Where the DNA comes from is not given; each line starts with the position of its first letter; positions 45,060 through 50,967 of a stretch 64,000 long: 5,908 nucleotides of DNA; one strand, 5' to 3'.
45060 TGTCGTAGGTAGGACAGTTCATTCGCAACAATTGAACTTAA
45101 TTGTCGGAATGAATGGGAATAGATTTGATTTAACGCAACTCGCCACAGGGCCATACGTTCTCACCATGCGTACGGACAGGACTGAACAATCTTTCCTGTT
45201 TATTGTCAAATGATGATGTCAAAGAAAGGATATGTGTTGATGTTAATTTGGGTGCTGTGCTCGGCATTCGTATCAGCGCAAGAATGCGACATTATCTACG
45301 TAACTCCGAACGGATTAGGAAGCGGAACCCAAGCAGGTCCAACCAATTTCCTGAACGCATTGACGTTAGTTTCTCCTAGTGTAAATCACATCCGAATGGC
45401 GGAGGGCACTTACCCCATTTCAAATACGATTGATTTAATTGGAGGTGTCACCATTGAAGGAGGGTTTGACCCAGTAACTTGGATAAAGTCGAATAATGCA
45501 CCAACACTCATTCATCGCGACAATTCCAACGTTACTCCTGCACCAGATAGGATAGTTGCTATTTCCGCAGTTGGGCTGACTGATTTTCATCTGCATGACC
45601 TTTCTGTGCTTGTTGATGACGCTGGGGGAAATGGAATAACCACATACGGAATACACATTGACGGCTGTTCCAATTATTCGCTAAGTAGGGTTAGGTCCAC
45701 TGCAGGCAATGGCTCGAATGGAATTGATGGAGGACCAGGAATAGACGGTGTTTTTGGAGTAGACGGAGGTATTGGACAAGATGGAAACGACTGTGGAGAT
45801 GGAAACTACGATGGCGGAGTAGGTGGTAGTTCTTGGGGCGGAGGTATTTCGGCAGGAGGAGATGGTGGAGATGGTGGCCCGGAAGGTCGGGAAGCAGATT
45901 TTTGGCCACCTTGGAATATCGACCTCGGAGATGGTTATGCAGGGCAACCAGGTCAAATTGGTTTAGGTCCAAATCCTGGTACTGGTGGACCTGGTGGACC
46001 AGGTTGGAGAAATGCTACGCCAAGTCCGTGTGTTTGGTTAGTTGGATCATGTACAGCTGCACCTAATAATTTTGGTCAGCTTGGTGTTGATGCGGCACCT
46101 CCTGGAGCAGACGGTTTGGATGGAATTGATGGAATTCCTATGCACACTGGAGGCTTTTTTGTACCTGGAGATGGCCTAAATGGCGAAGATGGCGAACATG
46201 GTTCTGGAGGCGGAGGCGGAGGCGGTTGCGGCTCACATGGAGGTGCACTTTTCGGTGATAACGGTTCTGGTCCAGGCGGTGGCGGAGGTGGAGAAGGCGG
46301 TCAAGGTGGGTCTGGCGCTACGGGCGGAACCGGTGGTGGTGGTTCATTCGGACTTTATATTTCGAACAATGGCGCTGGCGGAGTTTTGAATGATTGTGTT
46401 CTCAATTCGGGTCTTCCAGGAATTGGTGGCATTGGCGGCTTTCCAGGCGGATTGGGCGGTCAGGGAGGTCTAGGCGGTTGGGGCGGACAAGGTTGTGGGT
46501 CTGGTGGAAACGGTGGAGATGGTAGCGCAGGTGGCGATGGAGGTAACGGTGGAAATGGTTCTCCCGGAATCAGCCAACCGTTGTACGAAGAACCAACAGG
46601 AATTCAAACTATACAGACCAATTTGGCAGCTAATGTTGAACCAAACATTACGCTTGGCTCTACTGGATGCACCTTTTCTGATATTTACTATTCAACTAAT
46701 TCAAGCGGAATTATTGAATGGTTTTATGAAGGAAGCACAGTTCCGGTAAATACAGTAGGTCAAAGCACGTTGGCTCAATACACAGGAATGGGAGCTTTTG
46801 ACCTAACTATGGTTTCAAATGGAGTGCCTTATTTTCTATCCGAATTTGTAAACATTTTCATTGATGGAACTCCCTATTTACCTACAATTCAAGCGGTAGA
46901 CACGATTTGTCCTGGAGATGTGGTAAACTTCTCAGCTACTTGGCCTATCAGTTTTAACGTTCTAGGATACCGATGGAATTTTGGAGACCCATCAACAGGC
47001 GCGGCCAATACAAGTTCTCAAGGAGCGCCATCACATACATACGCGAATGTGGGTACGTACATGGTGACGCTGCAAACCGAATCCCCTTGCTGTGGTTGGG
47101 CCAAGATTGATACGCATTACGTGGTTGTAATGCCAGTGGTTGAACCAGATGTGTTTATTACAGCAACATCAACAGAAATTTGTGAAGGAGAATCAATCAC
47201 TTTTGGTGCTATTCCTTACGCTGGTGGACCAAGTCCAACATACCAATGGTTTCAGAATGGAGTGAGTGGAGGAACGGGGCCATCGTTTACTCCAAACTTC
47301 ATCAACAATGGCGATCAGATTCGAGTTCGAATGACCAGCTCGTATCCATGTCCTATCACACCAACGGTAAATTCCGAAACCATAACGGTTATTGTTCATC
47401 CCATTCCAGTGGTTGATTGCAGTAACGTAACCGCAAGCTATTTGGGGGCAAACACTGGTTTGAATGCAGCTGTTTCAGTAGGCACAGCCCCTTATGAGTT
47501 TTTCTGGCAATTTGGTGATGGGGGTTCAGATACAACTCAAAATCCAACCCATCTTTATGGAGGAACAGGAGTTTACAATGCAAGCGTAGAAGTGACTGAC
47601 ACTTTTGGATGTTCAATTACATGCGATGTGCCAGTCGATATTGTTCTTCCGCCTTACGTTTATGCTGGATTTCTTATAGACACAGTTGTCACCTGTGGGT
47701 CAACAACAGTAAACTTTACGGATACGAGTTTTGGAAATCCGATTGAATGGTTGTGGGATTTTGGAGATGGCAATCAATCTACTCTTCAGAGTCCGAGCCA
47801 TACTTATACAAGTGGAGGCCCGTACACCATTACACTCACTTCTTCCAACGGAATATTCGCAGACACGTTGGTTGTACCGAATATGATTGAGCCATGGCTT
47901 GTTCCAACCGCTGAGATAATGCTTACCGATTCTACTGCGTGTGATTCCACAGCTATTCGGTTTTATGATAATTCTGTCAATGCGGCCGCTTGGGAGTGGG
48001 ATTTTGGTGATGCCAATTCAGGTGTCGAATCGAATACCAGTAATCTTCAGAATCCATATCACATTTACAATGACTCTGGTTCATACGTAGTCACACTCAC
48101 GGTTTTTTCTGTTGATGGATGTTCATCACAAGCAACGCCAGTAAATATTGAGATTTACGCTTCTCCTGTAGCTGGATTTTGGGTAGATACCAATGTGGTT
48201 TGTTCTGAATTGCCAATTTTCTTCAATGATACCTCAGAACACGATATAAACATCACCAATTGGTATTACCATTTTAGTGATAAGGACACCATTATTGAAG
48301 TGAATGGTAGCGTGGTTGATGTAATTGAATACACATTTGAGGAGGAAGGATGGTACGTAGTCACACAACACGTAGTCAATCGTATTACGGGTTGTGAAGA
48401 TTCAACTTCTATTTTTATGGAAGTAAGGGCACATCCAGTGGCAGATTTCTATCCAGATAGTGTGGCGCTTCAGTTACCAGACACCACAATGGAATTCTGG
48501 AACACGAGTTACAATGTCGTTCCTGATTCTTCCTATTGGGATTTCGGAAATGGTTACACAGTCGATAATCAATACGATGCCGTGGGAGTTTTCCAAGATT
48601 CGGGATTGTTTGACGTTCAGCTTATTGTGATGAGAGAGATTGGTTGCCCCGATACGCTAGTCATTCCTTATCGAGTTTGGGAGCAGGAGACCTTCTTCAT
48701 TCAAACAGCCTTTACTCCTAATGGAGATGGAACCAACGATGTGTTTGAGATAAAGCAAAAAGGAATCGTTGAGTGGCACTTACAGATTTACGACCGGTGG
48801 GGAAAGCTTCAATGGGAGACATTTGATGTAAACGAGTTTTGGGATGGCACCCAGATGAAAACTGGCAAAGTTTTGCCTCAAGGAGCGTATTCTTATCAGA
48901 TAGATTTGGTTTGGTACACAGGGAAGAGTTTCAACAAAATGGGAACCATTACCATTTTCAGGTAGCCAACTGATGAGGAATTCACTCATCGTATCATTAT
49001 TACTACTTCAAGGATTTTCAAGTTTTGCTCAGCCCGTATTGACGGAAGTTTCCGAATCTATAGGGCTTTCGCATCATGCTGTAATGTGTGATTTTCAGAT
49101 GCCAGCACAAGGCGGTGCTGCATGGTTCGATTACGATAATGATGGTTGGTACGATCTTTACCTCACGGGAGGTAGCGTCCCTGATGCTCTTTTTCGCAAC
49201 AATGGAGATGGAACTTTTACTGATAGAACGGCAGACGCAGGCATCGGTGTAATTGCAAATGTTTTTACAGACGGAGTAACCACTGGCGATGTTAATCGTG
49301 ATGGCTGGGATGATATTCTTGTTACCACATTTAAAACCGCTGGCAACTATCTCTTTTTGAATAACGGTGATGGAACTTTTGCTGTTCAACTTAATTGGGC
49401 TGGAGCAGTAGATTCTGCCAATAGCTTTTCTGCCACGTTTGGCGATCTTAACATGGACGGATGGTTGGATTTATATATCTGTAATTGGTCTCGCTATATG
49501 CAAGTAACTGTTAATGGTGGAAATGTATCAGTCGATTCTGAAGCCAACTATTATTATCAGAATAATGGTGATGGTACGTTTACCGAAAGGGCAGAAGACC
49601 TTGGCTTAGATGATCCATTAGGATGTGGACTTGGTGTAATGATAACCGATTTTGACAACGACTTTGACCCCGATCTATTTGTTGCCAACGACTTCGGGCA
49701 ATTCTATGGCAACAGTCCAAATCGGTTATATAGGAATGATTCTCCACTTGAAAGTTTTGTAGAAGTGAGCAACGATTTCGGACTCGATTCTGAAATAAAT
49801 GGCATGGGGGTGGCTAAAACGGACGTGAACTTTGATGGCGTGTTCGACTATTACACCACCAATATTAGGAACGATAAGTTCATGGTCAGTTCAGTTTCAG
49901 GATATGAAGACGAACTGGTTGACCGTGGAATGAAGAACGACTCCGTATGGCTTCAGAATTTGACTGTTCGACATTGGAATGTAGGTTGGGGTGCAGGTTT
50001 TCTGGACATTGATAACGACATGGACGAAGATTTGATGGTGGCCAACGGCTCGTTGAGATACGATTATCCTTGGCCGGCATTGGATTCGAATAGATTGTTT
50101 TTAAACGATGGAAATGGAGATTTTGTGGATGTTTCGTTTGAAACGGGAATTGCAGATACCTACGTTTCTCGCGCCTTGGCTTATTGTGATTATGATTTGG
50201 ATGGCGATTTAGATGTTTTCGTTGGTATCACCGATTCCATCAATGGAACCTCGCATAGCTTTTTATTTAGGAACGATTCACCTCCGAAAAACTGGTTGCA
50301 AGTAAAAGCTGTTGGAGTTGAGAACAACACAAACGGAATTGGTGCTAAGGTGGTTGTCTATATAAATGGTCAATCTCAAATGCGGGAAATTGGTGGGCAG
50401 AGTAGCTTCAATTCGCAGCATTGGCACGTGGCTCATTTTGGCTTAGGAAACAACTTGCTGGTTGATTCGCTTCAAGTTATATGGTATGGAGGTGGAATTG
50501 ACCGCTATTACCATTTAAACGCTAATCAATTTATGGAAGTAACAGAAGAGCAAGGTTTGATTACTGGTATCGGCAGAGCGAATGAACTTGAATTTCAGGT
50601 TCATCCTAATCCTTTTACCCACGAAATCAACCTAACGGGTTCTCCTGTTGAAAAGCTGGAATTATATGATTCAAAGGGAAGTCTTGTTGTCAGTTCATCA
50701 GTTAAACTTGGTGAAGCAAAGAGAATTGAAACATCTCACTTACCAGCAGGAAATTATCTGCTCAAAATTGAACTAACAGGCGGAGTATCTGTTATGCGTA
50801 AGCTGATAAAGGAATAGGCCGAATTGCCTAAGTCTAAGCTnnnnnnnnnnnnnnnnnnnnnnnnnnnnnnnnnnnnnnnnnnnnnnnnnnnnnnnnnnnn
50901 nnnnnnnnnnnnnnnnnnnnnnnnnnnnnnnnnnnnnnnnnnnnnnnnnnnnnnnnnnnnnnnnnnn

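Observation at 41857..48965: Tandem giant paralogues with a beta-helix cap and long (GGx)n modules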

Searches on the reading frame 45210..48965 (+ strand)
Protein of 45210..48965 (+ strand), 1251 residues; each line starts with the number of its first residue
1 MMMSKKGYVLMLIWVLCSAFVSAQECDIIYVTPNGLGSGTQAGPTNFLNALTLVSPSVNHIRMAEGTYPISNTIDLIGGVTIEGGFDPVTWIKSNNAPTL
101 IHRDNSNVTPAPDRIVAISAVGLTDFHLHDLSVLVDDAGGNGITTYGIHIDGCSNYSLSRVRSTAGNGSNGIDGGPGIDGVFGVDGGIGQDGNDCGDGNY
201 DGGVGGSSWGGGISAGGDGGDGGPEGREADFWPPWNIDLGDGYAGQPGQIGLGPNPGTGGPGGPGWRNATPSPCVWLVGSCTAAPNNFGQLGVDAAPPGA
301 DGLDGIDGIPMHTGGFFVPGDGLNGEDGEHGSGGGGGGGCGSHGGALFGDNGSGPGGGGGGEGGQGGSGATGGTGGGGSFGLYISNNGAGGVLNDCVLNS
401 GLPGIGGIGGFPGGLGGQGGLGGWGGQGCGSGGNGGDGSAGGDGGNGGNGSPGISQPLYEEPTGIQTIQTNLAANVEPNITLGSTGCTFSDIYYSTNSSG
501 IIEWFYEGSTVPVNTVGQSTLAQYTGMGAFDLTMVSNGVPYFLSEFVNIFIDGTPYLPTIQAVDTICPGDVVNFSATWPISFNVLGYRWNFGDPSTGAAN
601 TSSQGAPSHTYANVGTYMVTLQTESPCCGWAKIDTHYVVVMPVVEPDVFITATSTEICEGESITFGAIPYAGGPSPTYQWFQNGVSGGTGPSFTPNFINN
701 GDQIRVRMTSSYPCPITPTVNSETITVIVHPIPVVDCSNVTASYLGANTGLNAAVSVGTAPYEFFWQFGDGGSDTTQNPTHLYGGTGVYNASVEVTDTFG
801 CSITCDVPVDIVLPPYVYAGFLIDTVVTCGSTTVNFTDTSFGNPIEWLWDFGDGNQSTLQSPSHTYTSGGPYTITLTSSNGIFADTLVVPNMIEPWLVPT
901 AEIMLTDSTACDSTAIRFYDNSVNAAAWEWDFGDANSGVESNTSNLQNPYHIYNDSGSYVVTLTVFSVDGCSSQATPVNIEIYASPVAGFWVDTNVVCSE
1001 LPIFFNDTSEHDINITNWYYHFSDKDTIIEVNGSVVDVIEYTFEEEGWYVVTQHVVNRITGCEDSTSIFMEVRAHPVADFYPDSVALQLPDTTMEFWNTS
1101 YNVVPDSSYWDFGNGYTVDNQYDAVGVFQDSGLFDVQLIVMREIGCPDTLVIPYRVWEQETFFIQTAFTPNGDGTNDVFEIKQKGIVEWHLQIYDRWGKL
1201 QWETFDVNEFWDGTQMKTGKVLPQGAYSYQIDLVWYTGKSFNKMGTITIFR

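Call 3: search_protein_families(library=pfam, proteins=[window:45210-48965:+], max_evalue=0.01)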
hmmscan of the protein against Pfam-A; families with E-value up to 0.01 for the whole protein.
window:45210-48965:+ (1251 aa): 4 families
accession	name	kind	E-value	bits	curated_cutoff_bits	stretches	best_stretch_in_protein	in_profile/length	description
PF18911.6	PKD_4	-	2.1e-56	188.4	27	5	833-880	23-70/85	PKD domain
PF00801.26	PKD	-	1.8e-30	105.2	23.5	4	832-882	15-69/80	PKD domain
PF13585.12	CHU_C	-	1.2e-15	57.8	27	1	1164-1248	3-85/86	CHU_C Type IX secretion signal domain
PF19081.6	Ig_7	-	0.003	18.3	27.3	0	649-727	4-82/84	Ig-like domain CHU_C associated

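Call 4: search_protein_families(library=ncbifam, proteins=[window:45210-48965:+], max_evalue=0.01)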
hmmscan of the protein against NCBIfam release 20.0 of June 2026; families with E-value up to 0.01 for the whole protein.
window:45210-48965:+ (1251 aa): 3 families
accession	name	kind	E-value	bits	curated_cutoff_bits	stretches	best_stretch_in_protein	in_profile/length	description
TIGR00864.1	PCC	subfamily_domain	3.1e-14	50.4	1861.4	2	764-1150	1089-1469/2700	polycystin cation channel protein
TIGR04131.1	Bac_Flav_CTERM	domain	7.7e-12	45.2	35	1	1164-1234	3-72/85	T9SS type B sorting domain-containing protein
NF058578.1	CPR_pilus_PamR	equivalog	4.6e-07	29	300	1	754-800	173-227/297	pilus system RbmA-like protein PamR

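Call 69: find_encoding_contigs(protein=window:45210-48965:+, flank=3000, max_places=3)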
Protein window:45210-48965:+ (1251 aa): 1 contig read that carries it; 1 place shown.
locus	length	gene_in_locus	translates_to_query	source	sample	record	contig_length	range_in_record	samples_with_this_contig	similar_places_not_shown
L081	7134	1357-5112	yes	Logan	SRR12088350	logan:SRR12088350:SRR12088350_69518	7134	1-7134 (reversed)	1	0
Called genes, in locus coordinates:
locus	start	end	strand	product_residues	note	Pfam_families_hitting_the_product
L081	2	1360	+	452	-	?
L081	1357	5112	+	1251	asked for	PF00801:PKD (weak), PF18911:PKD_4, PF00801:PKD (weak), PF18911:PKD_4, PF00801:PKD, PF18911:PKD_4, PF00801:PKD (weak), PF13585:CHU_C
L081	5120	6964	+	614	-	PF01839:FG-GAP (faint), PF13517:FG-GAP_3, PF07593:UnbV_ASPIC, PF18962:Por_Secre_tail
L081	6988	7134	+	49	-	?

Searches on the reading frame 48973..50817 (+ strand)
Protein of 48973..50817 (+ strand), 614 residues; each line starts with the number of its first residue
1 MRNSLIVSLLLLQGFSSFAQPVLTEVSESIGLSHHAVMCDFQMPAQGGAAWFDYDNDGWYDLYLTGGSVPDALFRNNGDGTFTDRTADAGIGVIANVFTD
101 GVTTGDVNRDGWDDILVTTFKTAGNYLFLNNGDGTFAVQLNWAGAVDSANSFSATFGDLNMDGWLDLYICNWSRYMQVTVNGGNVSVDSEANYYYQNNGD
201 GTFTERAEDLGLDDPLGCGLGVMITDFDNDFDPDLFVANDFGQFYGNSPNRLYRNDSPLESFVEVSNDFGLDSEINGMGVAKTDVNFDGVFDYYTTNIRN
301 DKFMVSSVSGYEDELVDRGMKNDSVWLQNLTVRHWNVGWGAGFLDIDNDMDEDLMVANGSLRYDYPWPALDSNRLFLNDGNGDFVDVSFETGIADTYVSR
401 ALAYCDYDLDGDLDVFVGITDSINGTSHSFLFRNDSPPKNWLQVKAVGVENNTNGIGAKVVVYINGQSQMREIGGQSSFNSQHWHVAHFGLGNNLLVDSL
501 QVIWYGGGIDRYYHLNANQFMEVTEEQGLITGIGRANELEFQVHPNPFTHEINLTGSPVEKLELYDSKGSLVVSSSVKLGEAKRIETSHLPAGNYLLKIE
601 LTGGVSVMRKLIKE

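Call 3: search_protein_families(library=pfam, proteins=[window:48973-50817:+], max_evalue=0.01)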
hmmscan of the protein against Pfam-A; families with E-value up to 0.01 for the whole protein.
window:48973-50817:+ (614 aa): 5 families
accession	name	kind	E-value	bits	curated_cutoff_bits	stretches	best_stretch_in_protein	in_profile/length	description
PF13517.12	FG-GAP_3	-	9.9e-33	113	26.9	5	106-169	1-61/61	FG-GAP-like repeat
PF07593.17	UnbV_ASPIC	-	2.1e-15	56.8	23.4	1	455-520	1-66/68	ASPIC and UnbV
PF18962.6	Por_Secre_tail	-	1.2e-08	35.6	27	1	543-612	1-74/75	Secretion system C-terminal sorting domain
PF01839.29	FG-GAP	-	2.2e-07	31.1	22.1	1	100-118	3-21/37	FG-GAP repeat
PF16967.11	TcfC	-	4.3e-05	23.4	29.4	1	569-610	21-61/68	E-set like domain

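Call 4: search_protein_families(library=ncbifam, proteins=[window:48973-50817:+], max_evalue=0.01)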
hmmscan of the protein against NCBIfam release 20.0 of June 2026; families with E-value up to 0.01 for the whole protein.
window:48973-50817:+ (614 aa): 2 families
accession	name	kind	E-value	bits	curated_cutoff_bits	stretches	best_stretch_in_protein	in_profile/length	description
TIGR04183.1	Por_Secre_tail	domain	9.7e-10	38.3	23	1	543-614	1-72/72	T9SS type A sorting domain-containing protein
NF038113.1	T9SSA_dep_M36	equivalog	4.6e-07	28.4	885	1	536-613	788-868/869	T9SS-dependent M36 family metallopeptidase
